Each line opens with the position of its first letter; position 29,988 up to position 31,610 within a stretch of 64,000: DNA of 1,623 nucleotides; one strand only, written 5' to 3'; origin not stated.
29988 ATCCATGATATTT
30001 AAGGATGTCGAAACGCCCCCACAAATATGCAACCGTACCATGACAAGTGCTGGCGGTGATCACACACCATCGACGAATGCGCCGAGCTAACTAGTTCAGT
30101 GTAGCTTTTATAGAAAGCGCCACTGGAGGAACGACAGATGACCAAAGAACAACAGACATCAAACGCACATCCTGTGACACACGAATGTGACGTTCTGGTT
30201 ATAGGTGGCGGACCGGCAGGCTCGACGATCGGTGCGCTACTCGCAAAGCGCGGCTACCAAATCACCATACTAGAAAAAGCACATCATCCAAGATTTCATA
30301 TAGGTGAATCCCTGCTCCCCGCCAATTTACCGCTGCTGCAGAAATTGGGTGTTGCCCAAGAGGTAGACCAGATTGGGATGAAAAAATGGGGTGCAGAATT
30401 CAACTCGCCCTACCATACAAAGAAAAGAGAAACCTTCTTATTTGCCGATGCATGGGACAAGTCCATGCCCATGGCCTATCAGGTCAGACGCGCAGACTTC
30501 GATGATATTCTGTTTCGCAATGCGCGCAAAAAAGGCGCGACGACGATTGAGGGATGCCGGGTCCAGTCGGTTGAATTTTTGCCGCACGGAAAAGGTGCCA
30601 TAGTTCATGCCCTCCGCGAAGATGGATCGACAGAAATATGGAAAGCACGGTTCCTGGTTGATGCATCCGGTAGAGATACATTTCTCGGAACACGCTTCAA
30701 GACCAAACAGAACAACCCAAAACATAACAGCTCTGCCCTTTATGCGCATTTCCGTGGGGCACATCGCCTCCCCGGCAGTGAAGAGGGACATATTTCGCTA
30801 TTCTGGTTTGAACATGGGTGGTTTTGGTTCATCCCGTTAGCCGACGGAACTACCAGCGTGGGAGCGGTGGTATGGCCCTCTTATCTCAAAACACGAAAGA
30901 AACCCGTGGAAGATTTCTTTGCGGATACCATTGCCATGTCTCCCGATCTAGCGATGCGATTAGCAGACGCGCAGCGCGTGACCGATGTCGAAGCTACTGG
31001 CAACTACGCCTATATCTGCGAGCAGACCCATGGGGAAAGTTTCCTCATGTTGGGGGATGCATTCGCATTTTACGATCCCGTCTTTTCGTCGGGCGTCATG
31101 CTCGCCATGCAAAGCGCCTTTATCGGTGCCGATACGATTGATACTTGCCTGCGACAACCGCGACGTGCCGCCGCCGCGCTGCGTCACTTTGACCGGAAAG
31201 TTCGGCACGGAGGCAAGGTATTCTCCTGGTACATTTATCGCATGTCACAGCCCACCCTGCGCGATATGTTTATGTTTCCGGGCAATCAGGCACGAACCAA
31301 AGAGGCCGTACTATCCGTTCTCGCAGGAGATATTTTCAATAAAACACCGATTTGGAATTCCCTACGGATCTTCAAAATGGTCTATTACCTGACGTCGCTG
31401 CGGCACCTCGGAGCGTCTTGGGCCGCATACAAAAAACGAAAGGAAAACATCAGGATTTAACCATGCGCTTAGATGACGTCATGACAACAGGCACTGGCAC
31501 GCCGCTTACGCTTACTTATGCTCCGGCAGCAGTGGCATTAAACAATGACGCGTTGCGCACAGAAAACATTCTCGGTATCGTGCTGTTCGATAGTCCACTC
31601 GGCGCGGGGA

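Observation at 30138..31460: Flavin-dependent halogenase with both signature motifs intact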

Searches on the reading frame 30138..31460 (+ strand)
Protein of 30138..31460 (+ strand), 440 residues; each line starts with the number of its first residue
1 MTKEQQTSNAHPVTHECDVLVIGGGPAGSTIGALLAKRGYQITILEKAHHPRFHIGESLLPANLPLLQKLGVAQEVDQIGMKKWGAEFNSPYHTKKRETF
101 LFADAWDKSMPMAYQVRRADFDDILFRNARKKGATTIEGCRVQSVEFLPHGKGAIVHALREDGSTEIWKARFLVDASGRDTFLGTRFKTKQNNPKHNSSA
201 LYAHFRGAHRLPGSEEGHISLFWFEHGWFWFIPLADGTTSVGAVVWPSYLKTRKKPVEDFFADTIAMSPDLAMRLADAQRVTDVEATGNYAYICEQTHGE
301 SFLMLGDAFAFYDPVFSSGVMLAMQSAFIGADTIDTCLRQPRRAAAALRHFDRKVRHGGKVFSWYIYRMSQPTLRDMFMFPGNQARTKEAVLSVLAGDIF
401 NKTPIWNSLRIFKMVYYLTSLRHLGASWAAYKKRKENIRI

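Call 5: search_protein_families(library=pfam, proteins=[window:30138-31457:+], max_evalue=0.01)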
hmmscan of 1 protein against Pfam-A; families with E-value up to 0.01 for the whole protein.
window:30138-31457:+ (440 aa): 11 families
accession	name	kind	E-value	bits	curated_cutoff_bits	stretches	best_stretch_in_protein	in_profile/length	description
PF04820.20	Trp_halogenase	-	6.2e-26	91.7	21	2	107-367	146-383/458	Tryptophan halogenase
PF01494.25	FAD_binding_3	-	1.5e-19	70.9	22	1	16-328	1-312/349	FAD binding domain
PF01266.30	DAO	-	4.9e-11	43.2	27.9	2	18-51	1-34/353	FAD dependent oxidoreductase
PF13450.12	NAD_binding_8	-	8.4e-08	32.8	21.9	1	21-54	1-34/68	NAD(P)-binding Rossmann-like domain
PF00070.33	Pyr_redox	-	0.00046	21.1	22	0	19-52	2-35/82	Pyridine nucleotide-disulphide oxidoreductase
PF00890.30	FAD_binding_2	-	0.00054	19.7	20.4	1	18-53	1-36/414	FAD binding domain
PF01946.23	Thi4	-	0.00081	19.1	26.2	1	15-47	16-49/235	Thi4 family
PF05834.18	Lycopene_cycl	-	0.0032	17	23.4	0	18-50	1-35/380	Lycopene cyclase protein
PF07992.20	Pyr_redox_2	-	0.0033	17.3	26.1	1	18-51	2-36/291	Pyridine nucleotide-disulphide oxidoreductase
PF03486.20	HI0933_like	-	0.0083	16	50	0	18-50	2-34/244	HI0933-like protein Rossmann domain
PF12831.13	FAD_oxidored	-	0.0096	15.7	27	0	18-50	1-33/416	FAD dependent oxidoreductase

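Call 6: search_protein_families(library=ncbifam, proteins=[window:30138-31457:+], max_evalue=0.01)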
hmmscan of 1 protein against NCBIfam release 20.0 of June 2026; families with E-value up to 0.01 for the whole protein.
window:30138-31457:+ (440 aa): 73 families (the best 25 are shown)
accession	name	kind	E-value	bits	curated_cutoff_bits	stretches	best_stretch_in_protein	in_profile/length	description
NF033113.0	halo_ClmS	equivalog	2.5e-58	198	900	1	17-356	3-343/570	chloramphenicol-biosynthetic FADH2-dependent halogenase CmlS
NF049967.1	QhpG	equivalog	1.1e-51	176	240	1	19-357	1-309/423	flavin-dependent monooxygenase QhpG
TIGR02032.1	GG-red-SF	subfamily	2.5e-31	109.5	158.8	1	18-334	2-297/297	geranylgeranyl reductase family protein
NF038171.1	maturase_LodB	equivalog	3.5e-30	105.3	400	1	18-344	1-321/361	lysine-epsilon-oxidase maturase LodB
NF038174.1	maturase_GoxB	equivalog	5.1e-20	71.8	400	1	18-362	2-335/358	glycine oxidase maturase GoxB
NF004834.1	PRK06185.1-3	subfamily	3.3e-17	62.4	500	1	15-356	6-341/420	FAD-dependent oxidoreductase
NF004833.1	PRK06185.1-1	subfamily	1e-16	60.7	488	1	18-391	4-370/403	FAD-dependent oxidoreductase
NF041385.1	Dggglyphlred_Halo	equivalog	6e-14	51.4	700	2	265-345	243-324/405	digeranylgeranylglycerophospholipid reductase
NF005313.0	PRK06847.1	subfamily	2.1e-13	50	372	1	18-147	6-135/375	hypothetical protein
NF004835.0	PRK06185.1-4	equivalog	2.1e-12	46.5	601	1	13-356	7-344/411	FAD-dependent oxidoreductase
NF005720.0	PRK07538.1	subfamily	6.4e-11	41.8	400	1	17-217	3-200/418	hypothetical protein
NF004832.0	PRK06184.1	subfamily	1.6e-10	40.4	476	1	15-182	5-172/506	hypothetical protein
NF041080.1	DGGGPL_reductase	equivalog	1.7e-10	40.3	580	1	18-348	3-325/447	digeranylgeranylglycerophospholipid reductase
NF045655.1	MkRedMenJ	equivalog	2.4e-10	39.9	700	1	14-335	2-316/406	menaquinone reductase MenJ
TIGR01988.1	Ubi-OHases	subfamily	5e-10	38.8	224.65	1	18-356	1-336/387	ubiquinone biosynthesis hydroxylase, UbiH/UbiF/VisC/COQ6 family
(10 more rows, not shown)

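Call 7: search_solved_structures(query=window:30138-31457:+, max_evalue=0.001, show_alignments=3)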
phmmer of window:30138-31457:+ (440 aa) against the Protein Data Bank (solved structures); distinct sequences matched with E-value up to 0.001: 37.
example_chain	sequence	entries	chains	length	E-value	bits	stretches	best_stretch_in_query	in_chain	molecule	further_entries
8zop_A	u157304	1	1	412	6.1e-59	203.2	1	15-353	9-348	Halogenase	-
3e1t_A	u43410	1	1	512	6e-55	190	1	17-408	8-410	Halogenase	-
5dbj_E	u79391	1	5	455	2.3e-53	184.9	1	11-401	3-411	FADH2-dependent halogenase PltA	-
7fco_A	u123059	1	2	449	3.2e-52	181.1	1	16-401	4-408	ChlB4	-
5buk_A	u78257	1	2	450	7.7e-52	179.8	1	16-402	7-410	FADH2-dependent halogenase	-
8gu0_A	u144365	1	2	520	1.5e-46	162.4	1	15-364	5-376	Non-heme halogenase radH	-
3i3l_A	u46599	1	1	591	6.8e-46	160.2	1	18-360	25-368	Alkylhalidase CmlS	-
5bul_A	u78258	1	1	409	4.3e-43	151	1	14-337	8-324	flavin-dependent halogenase triple mutant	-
5bva_A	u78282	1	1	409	3.8e-42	147.9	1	14-337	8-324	flavin-dependent halogenase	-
3nix_A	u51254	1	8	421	2.6e-40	141.8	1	16-403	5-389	Flavoprotein/dehydrogenase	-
7xgb_A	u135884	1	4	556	1.6e-22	83.2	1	16-321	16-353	Tetracycline 7-halogenase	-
7v0b_A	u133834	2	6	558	1.6e-22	83.2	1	16-321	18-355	Tetracycline 7-halogenase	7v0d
6bzt_A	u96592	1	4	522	4.7e-16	61.9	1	15-331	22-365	Halogenase PltM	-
6bza_A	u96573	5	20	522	5.1e-16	61.8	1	15-331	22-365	Halogenase PltM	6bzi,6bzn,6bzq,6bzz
7ctq_A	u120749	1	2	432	9.4e-12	47.7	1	18-353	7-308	Peptidyl tryptophan dihydroxylase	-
8uiu_A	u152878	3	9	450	5.9e-10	41.8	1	16-77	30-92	Flavin monooxygenase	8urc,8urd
3oz2_A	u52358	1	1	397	3.7e-06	29.3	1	17-348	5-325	Digeranylgeranylglycerophospholipid reductase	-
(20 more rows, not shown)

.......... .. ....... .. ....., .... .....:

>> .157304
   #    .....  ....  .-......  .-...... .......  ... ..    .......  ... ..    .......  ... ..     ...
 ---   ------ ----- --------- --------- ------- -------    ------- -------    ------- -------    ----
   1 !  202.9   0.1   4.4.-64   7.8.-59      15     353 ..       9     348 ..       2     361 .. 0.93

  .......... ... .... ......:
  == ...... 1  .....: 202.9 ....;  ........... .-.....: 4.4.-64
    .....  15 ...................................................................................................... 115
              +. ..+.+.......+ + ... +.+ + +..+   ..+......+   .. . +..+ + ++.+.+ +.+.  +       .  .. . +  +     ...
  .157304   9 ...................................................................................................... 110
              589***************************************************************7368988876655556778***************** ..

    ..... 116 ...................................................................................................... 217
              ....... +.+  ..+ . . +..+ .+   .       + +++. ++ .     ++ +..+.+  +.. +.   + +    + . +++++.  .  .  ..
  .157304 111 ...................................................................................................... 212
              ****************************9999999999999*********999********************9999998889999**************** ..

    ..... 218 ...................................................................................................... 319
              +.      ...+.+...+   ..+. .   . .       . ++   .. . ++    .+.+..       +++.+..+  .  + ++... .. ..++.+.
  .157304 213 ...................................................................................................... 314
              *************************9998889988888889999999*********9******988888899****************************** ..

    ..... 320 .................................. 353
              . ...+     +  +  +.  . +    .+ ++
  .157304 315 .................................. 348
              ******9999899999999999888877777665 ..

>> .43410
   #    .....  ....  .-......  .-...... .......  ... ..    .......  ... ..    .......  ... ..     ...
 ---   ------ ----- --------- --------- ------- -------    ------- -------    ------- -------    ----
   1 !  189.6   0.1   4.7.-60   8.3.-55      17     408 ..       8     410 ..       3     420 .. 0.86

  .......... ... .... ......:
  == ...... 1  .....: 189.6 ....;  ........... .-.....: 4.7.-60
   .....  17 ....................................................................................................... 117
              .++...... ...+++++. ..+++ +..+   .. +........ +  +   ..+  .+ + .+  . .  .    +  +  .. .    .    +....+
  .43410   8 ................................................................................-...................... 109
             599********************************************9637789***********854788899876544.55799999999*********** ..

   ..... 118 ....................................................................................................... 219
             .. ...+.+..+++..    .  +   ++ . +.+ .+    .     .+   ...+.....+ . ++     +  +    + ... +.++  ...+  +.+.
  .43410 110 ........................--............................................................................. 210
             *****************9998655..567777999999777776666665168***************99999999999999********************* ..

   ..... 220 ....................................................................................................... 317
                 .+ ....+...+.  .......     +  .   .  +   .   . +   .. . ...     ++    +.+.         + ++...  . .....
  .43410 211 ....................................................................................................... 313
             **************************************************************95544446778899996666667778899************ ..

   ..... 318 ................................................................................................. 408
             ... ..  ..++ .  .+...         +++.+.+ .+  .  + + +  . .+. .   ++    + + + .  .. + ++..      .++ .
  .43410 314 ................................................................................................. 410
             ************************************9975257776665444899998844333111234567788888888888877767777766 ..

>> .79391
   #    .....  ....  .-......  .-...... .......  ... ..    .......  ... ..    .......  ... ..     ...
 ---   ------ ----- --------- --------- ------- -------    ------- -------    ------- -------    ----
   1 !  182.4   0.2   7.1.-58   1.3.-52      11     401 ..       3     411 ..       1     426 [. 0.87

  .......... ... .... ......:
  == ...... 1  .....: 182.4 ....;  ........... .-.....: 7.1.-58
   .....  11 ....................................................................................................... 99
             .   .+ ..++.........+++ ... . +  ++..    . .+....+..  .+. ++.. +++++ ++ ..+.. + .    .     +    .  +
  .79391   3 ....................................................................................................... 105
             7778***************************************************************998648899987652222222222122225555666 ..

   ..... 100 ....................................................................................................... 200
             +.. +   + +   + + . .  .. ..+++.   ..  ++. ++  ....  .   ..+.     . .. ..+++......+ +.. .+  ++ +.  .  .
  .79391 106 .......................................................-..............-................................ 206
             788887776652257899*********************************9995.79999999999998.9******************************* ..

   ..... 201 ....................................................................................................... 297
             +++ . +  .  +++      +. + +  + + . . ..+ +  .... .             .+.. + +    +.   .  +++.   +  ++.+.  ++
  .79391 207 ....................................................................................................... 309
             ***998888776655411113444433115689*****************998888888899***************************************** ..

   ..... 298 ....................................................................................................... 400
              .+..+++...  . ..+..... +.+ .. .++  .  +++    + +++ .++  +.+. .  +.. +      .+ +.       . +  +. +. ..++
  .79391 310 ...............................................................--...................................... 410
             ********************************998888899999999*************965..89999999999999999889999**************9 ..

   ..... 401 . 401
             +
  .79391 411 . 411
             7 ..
